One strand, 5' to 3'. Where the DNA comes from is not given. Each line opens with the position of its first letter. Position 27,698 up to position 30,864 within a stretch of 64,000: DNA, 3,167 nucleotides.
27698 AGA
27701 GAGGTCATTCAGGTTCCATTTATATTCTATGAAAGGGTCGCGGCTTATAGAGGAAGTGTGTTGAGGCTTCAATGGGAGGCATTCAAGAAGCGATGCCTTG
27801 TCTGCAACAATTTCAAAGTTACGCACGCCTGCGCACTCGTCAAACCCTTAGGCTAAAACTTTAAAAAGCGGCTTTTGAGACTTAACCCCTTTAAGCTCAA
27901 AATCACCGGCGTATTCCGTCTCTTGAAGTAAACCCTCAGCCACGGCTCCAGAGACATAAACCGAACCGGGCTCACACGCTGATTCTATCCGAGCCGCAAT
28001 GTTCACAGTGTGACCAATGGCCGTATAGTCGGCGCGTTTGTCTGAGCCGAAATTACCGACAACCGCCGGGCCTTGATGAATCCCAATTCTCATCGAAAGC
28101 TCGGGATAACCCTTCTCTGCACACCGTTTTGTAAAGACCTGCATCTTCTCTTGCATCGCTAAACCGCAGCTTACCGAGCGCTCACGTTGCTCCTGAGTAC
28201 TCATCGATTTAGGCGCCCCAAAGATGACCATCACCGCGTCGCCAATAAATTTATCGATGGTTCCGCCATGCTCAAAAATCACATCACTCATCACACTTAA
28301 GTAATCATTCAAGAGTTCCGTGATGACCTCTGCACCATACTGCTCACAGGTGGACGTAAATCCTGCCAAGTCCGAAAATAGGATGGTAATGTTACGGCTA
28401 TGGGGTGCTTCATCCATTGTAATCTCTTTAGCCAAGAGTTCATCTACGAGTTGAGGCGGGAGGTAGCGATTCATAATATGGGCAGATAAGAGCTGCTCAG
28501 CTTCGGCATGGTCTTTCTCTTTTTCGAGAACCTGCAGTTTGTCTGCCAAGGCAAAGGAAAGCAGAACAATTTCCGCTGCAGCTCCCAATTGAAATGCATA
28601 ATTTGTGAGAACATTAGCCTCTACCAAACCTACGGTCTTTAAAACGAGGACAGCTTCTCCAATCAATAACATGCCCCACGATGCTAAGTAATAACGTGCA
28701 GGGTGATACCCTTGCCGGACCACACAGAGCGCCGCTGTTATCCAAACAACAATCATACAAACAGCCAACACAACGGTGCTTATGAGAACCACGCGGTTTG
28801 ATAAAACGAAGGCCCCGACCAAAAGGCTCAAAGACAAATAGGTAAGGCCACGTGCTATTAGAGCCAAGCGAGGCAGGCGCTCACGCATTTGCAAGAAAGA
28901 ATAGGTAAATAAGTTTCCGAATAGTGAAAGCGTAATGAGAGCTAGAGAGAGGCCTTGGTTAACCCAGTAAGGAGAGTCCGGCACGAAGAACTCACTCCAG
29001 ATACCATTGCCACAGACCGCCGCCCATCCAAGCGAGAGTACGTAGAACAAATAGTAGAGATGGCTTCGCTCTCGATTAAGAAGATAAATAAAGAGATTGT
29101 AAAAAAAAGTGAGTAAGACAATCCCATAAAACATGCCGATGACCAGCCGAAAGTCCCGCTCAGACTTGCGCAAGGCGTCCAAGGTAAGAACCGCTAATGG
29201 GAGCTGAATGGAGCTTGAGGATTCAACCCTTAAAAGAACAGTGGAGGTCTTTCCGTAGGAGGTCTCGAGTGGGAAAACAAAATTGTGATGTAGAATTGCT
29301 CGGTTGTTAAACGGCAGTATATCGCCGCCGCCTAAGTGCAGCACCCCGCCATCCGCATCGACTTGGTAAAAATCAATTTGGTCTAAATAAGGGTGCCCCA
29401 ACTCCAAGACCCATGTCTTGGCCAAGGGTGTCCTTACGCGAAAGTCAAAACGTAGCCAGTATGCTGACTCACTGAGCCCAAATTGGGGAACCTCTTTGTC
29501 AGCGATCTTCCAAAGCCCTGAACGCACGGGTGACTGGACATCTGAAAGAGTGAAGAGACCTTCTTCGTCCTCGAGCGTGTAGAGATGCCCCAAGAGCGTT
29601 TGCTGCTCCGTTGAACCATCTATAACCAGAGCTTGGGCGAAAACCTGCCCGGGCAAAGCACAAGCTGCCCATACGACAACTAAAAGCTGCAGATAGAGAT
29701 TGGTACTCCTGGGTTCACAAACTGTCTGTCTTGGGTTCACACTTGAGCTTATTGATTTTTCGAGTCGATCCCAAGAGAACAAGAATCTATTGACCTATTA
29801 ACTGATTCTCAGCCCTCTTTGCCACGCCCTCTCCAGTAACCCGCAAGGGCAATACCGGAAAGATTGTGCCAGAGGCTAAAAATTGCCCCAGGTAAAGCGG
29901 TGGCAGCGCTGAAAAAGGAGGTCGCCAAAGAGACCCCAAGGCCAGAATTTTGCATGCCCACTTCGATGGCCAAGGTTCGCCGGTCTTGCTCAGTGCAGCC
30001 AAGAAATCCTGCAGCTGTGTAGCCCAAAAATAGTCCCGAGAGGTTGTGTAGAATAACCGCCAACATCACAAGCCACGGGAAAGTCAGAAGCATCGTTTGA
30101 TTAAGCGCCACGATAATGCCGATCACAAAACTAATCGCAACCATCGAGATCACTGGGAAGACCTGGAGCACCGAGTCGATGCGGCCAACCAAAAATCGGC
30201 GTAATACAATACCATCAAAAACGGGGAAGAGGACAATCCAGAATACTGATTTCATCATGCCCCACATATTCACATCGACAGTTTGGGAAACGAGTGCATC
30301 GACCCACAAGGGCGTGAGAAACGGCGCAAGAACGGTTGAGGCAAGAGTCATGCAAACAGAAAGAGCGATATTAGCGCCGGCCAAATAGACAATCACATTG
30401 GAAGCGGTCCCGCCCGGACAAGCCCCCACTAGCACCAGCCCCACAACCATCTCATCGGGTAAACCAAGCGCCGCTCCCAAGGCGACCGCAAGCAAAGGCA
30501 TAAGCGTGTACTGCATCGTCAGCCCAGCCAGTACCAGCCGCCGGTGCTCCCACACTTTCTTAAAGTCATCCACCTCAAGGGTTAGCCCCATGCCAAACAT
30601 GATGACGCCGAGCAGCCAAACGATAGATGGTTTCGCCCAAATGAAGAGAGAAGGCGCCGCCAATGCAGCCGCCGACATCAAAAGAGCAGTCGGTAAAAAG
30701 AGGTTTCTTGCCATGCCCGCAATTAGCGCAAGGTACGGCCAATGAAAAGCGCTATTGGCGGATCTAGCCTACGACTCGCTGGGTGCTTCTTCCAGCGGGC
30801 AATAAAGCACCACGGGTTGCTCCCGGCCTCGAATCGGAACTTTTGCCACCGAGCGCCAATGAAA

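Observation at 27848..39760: Dense cyclic-nucleotide signalling neighbourhood: three class III cyclases, a BASS transporter, a receiver and a cyclase-STAND-TPR fusion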

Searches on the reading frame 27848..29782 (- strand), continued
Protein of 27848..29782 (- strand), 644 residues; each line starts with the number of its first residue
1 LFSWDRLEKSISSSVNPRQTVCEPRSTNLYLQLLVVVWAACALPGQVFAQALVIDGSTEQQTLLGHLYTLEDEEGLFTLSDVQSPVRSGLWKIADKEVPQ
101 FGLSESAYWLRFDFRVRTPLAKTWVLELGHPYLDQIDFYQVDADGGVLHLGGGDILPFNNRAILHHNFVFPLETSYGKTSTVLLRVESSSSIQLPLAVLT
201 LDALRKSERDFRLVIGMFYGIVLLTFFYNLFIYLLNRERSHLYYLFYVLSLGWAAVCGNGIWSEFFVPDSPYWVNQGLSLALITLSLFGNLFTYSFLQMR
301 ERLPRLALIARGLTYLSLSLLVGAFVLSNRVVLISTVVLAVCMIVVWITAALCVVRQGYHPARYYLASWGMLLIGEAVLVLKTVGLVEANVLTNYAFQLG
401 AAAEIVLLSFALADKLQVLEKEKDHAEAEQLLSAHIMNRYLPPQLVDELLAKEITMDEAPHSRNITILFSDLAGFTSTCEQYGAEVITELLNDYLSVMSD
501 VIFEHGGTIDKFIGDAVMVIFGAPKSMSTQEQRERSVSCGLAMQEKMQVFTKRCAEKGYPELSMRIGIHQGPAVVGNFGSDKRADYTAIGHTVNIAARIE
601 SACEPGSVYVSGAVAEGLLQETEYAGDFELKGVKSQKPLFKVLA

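Call 58: search_protein_families(library=padloc, proteins=[window:27848-29740:-], max_evalue=0.001)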
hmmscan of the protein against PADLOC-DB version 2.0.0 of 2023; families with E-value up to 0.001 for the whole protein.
window:27848-29740:- (630 aa): 10 families
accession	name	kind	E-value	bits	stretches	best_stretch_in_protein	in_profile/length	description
PDLC00734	PycC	-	8.5e-35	118.5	1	436-610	176-350/374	Pycsar cyclase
PDLC02367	PycC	-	9.6e-24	82.1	1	450-612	43-200/226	-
PDLC00766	PycC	-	7e-17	59.6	1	439-612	32-203/232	Pycsar cyclase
PDLC02370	PycC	-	2.4e-13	48.1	1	445-611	77-245/340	-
PDLC00765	PycC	-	5e-12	43.6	1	453-605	260-413/477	Pycsar cyclase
PDLC00764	PycC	-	2.5e-09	34.5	1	446-589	90-238/449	Pycsar cyclase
PDLC02366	PycC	-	2.9e-09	34.4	1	451-601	278-430/486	-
PDLC02369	PycC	-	1.8e-06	25.7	1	448-607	44-192/248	-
PDLC02368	PycC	-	3.4e-06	24.8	1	450-586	44-179/234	-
PDLC00762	PycC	-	4e-06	24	1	477-605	80-207/508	Pycsar cyclase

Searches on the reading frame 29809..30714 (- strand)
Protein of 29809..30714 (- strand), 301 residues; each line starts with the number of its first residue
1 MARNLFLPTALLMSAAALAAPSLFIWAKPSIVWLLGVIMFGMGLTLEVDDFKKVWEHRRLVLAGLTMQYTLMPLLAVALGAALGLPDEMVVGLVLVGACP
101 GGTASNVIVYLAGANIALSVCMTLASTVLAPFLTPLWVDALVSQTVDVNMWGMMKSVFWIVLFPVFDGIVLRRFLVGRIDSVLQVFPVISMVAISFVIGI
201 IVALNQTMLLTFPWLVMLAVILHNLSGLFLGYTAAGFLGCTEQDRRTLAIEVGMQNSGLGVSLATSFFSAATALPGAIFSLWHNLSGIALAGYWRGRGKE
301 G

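Call 3: search_protein_families(library=pfam, proteins=[window:29809-30714:-], max_evalue=0.01)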
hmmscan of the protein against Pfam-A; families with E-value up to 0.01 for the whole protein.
window:29809-30714:- (301 aa): 3 families
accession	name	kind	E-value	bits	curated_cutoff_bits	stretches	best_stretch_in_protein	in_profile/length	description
PF01758.21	SBF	-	1e-41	143.2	24.3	1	34-210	3-189/191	Sodium Bile acid symporter family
PF13593.11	SBF_like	-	4.5e-21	75.9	25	1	16-272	18-284/313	SBF-like CPA transporter family (DUF4137)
PF03547.23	Mem_trans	-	1.5e-05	24.3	25.7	1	35-138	241-343/343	Membrane transport protein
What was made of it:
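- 29809..30714 (-): BASS/SBF-family Na+-coupled organic-anion transporter of unknown substrate. Pfam SBF 1e-41 (call 3).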

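Call 8: find_encoding_contigs(protein=window:29809-30714:-, flank=10000, max_places=10)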
Protein window:29809-30714:- (301 aa): 3 contigs read that carry it; 3 places shown.
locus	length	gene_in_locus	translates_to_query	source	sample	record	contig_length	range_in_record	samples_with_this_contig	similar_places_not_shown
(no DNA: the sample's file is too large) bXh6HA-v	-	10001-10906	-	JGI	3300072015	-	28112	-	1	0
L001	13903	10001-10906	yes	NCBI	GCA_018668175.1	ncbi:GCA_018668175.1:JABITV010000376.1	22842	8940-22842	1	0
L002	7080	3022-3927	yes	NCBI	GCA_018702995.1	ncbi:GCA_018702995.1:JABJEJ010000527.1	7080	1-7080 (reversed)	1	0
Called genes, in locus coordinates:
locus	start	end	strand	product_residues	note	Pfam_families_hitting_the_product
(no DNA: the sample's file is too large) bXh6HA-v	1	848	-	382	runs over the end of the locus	PF03403:PAF-AH_p_II, PF07224:Chlorophyllase (weak), PF00561:Abhydrolase_1 (faint), PF12146:Hydrolase_4 (faint), PF12740:PETase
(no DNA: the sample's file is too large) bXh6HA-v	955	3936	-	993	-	PF00211:Guanylate_cyc, PF00931:NB-ARC, PF13401:AAA_22, PF00515:TPR_1 (faint), PF07719:TPR_2 (faint), PF17874:TPR_MalT (weak), PF13424:TPR_12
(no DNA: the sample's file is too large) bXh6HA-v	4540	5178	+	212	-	PF01596:Methyltransf_3, PF13578:Methyltransf_24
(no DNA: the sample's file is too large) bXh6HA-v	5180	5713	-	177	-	PF00072:Response_reg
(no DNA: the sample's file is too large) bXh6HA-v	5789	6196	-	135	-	-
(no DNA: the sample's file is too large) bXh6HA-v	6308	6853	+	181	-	PF04073:tRNA_edit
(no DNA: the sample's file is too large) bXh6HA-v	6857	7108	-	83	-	-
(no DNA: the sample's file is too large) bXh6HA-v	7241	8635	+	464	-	PF00882:Zn_dep_PLPC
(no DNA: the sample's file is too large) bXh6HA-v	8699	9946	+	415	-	PF00211:Guanylate_cyc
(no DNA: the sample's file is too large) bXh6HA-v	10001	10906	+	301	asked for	PF13593:SBF_like, PF01758:SBF, PF03547:Mem_trans (faint)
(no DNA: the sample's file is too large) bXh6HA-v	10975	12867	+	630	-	PF07696:7TMR-DISMED2, PF07695:7TMR-DISM_7TM, PF00211:Guanylate_cyc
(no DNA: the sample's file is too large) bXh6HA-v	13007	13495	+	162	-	-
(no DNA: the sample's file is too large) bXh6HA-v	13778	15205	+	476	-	?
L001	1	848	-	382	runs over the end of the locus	PF03403:PAF-AH_p_II, PF07224:Chlorophyllase (weak), PF00561:Abhydrolase_1 (faint), PF12146:Hydrolase_4 (faint), PF12740:PETase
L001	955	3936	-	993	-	PF00211:Guanylate_cyc, PF00931:NB-ARC, PF13401:AAA_22, PF00515:TPR_1 (faint), PF07719:TPR_2 (faint), PF17874:TPR_MalT (weak), PF13424:TPR_12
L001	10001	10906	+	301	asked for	PF13593:SBF_like, PF01758:SBF, PF03547:Mem_trans (faint)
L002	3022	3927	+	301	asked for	PF13593:SBF_like, PF01758:SBF, PF03547:Mem_trans (faint)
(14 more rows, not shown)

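Call 14: find_homologous_proteins(query=window:29809-30714:-, max_evalue=1e-20)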
Query window:29809-30714:- (301 aa): 7985 proteins with E <= 1e-20 among 8000 candidates; the best 120 are listed.
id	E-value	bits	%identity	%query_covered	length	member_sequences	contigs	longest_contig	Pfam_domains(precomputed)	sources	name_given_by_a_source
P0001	1.3e-168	578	90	99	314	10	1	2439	PF03547.24,PF01758.22,PF13593.12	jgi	jgi:BASS family bile acid:Na+ symporter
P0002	6.6e-156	536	82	100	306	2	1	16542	PF03547.24,PF01758.22,PF13593.12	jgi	-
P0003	2.7e-152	524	80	99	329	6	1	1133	PF03547.24,PF01758.22,PF13593.12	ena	-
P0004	3.8e-138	478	76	96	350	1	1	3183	PF03547.24,PF01758.22,PF13593.12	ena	-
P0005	1.9e-107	377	63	100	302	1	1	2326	PF01758.22,PF13593.12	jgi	-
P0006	5.5e-107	376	62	100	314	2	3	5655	PF01758.22,PF13593.12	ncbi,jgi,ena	jgi:BASS family bile acid:Na+ symporter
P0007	2.2e-104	367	58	98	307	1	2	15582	PF03547.24,PF01758.22,PF13593.12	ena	-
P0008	3.9e-103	363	58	99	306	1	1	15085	PF03547.24,PF01758.22,PF13593.12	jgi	-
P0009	2.2e-102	361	57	99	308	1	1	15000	PF03547.24,PF01758.22,PF13593.12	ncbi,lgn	-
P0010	9.4e-102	359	60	100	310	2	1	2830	PF03547.24,PF01758.22,PF13593.12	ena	-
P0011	1.6e-100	355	60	100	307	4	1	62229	PF03547.24,PF01758.22,PF13593.12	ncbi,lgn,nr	ncbi:MAG: bile acid:sodium symporter family protein [Myxococcota bacterium]|nr:bile acid:sodium symp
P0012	1.6e-100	354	58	96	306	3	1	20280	PF01758.22,PF13593.12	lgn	-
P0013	1.7e-100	354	57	98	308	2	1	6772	PF01758.22,PF13593.12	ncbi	-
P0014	1.5e-99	351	59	96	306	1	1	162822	PF03547.24,PF01758.22,PF13593.12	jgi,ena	-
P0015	2.3e-99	351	57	97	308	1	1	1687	PF01758.22,PF13593.12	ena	-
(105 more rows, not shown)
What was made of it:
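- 29809..30714 (-): It is 55-60% identical to homologues in many phyla (call 14).
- The BASS protein is 55-60% identical to housekeeping-type homologues across many phyla (call 14).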

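Call 15: find_encoding_contigs(protein=P0002, flank=10000, max_places=2)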
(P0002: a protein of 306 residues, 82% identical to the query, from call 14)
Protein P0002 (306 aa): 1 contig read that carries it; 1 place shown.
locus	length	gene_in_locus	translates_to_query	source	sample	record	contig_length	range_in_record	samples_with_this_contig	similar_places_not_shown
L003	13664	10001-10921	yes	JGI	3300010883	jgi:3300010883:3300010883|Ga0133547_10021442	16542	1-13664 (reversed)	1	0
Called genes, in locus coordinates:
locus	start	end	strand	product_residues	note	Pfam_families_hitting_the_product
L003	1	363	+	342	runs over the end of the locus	PF01370:Epimerase, PF02719:Polysacc_synt_2, PF04321:RmlD_sub_bind, PF01073:3Beta_HSD, PF13460:NAD_binding_10, PF16363:GDP_Man_Dehyd, PF07993:NAD_binding_4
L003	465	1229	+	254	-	-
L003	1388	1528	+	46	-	-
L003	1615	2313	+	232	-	PF01596:Methyltransf_3, PF13578:Methyltransf_24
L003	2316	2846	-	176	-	PF00072:Response_reg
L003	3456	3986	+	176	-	PF04073:tRNA_edit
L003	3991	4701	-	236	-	PF13620:CarboxypepD_reg (weak)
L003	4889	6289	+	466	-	PF00882:Zn_dep_PLPC (weak)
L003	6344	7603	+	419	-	PF00211:Guanylate_cyc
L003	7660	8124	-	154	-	PF22381:Staph_reg_Sar_Rot, PF01047:MarR, PF12802:MarR_2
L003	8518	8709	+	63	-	-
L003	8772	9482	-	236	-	-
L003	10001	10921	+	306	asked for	PF13593:SBF_like, PF01758:SBF, PF03547:Mem_trans (weak)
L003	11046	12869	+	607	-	PF07696:7TMR-DISMED2, PF07695:7TMR-DISM_7TM, PF00211:Guanylate_cyc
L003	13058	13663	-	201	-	?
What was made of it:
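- They are split by a 2.4 kb insert with an opposite-strand MarR gene in L003 (call 15). The sandwich is broken in L003 by an opposite-strand MarR insert (call 15). The gene is not seen after the DISM cyclase in L003 (call 15). The two are separated into different transcription units in L003 (call 15).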

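Call 16: find_encoding_contigs(protein=P0011, flank=8000, max_places=2)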
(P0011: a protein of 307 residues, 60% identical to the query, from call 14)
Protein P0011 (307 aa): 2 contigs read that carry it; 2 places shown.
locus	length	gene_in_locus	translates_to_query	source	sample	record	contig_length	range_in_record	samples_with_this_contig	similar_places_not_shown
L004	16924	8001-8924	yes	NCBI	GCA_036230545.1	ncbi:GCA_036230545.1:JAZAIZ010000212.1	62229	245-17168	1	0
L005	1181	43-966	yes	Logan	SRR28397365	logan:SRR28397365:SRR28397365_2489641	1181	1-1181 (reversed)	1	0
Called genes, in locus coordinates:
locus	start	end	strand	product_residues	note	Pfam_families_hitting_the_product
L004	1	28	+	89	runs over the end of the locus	?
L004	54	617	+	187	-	-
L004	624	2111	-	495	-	-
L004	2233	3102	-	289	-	PF00941:FAD_binding_5, PF03450:CO_deh_flav_C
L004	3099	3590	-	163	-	PF00111:Fer2 (weak), PF01799:Fer2_2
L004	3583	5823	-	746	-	PF01315:Ald_Xan_dh_C, PF02738:MoCoBD_1, PF20256:MoCoBD_2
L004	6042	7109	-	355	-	-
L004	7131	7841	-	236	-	-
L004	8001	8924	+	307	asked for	PF03547:Mem_trans (faint), PF13593:SBF_like, PF01758:SBF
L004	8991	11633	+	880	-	PF17900:Peptidase_M1_N, PF01433:Peptidase_M1, PF11940:DUF3458, PF17432:DUF3458_C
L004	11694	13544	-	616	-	PF00515:TPR_1 (faint), PF07719:TPR_2 (faint), PF13181:TPR_8 (faint), PF13428:TPR_14 (faint), PF13432:TPR_16 (faint), PF14559:TPR_19 (faint)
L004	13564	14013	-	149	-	PF02502:LacAB_rpiB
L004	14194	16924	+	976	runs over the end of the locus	PF00311:PEPcase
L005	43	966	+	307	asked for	PF03547:Mem_trans (faint), PF13593:SBF_like, PF01758:SBF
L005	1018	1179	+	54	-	?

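Call 17: find_encoding_contigs(protein=P0014, flank=8000, max_places=2)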
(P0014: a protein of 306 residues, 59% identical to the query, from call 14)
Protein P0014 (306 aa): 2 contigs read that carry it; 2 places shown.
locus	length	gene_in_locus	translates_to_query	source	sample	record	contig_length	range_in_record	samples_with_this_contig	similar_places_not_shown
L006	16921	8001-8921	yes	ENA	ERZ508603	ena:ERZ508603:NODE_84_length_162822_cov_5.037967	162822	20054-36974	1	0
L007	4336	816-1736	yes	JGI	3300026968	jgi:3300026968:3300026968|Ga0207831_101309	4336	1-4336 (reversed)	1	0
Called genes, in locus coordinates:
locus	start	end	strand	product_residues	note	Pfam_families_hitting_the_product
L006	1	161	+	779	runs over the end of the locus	PF00912:Transgly, PF17092:PCB_OB, PF00905:Transpeptidase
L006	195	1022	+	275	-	PF02567:PhzC-PhzF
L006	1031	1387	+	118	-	PF01187:MIF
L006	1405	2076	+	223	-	PF07385:Lyx_isomer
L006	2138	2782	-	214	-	PF00923:TAL_FSA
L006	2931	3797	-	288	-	PF00294:PfkB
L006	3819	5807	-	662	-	PF01136:Peptidase_U32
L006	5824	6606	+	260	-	PF10418:DHODB_Fe-S_bind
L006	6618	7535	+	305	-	PF01180:DHO_dh, PF01207:Dus, PF00977:His_biosynth (faint), PF03060:NMO (faint)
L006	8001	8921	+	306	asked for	PF13593:SBF_like, PF01758:SBF, PF03547:Mem_trans (weak)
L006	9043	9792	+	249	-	PF10670:DUF4198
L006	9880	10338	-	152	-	-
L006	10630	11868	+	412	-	PF03349:Toluene_X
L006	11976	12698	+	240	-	PF00005:ABC_tran, PF13304:AAA_21 (weak)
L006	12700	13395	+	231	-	-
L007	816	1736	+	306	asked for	PF13593:SBF_like, PF01758:SBF, PF03547:Mem_trans (weak)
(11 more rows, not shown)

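Call 33: search_protein_families(library=ncbifam, proteins=[window:29809-30714:-], max_evalue=0.01)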
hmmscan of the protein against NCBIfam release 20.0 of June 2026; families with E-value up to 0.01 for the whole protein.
window:29809-30714:- (301 aa): 2 families
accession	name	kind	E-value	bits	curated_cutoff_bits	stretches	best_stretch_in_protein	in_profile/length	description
NF047939.1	PantTportPanS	equivalog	2.9e-81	273.4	400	1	5-297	7-299/299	ketopantoate/pantoate/pantothenate transporter PanS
TIGR00841.1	bass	subfamily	4.1e-70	236.6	326.3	1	14-295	22-305/321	bile acid:sodium symporter family transporter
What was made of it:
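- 29809..30714 (-): NCBIfam PanS scores 273 bits against a cut-off of 400, and TIGR00841 scores 237 against 326 (call 33).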

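Call 58: search_protein_families(library=padloc, proteins=[window:29809-30714:-], max_evalue=0.001)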
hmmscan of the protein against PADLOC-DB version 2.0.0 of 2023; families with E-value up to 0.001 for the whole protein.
window:29809-30714:- (301 aa): 0 families
